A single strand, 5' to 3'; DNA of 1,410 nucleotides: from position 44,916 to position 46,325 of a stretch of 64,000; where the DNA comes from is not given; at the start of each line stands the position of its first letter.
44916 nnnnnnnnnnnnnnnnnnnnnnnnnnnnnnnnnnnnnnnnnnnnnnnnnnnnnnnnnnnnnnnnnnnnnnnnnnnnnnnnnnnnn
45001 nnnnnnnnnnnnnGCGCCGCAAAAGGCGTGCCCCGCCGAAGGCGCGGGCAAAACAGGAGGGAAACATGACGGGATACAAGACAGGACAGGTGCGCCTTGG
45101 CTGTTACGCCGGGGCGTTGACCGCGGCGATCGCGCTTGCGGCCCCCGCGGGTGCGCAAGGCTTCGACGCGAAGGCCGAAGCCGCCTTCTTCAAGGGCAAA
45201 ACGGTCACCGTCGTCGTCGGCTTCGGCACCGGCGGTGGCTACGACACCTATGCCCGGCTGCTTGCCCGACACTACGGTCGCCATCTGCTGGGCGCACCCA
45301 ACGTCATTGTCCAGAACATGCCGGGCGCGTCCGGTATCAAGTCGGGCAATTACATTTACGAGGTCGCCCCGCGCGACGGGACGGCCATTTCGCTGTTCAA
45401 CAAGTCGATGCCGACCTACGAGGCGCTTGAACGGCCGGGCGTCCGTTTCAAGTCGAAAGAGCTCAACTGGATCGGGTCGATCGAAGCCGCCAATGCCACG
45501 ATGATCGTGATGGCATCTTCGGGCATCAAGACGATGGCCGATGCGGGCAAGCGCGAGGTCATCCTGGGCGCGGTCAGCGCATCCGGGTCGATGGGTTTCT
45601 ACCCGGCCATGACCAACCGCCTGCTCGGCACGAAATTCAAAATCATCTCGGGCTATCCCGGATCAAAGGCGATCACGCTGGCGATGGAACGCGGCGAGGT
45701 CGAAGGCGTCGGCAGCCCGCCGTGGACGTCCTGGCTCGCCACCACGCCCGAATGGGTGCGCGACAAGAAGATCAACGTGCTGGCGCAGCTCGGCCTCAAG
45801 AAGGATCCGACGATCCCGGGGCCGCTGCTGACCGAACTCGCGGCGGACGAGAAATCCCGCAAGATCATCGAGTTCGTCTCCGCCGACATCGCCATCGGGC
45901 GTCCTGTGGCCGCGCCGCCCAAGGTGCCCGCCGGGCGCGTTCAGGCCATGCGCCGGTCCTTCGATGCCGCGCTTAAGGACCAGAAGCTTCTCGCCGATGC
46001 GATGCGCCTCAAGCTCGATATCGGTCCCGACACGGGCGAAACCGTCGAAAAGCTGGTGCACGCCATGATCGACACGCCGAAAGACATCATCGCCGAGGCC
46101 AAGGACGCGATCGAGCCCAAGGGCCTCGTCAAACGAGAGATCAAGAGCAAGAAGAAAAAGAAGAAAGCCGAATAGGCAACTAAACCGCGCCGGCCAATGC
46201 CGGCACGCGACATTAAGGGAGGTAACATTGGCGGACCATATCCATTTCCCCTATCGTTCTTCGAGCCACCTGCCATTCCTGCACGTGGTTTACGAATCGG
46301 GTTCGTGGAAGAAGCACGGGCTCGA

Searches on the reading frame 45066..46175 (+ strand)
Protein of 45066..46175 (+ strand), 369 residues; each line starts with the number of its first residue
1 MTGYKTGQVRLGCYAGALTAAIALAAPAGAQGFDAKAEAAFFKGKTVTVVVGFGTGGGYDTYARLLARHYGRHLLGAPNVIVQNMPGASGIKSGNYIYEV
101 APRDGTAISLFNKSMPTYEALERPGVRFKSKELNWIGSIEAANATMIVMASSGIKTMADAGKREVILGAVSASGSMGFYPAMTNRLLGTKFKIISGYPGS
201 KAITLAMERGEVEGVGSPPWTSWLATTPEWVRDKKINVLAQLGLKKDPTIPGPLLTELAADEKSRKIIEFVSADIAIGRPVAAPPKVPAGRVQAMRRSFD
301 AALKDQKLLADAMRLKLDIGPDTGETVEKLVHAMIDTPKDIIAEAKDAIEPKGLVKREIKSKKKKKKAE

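Call 8: search_protein_families(library=pfam, proteins=[window:45066-46175:+], max_evalue=0.01)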
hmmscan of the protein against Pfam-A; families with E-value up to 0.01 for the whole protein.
window:45066-46175:+ (369 aa): 1 family
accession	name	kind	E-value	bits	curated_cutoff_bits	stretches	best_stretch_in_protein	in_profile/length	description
PF03401.19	TctC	-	2.3e-05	24.5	27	1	75-160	13-96/274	Tripartite tricarboxylate transporter family receptor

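Call 9: search_protein_families(library=ncbifam, proteins=[window:45066-46175:+], max_evalue=0.01)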
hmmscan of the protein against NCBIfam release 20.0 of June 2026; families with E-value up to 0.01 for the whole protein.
window:45066-46175:+ (369 aa): 1 family
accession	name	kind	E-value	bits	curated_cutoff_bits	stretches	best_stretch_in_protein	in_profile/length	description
TIGR02122.1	TRAP_TAXI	subfamily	0.0017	17.3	84.35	1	18-163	10-143/320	TAXI family TRAP transporter solute-binding subunit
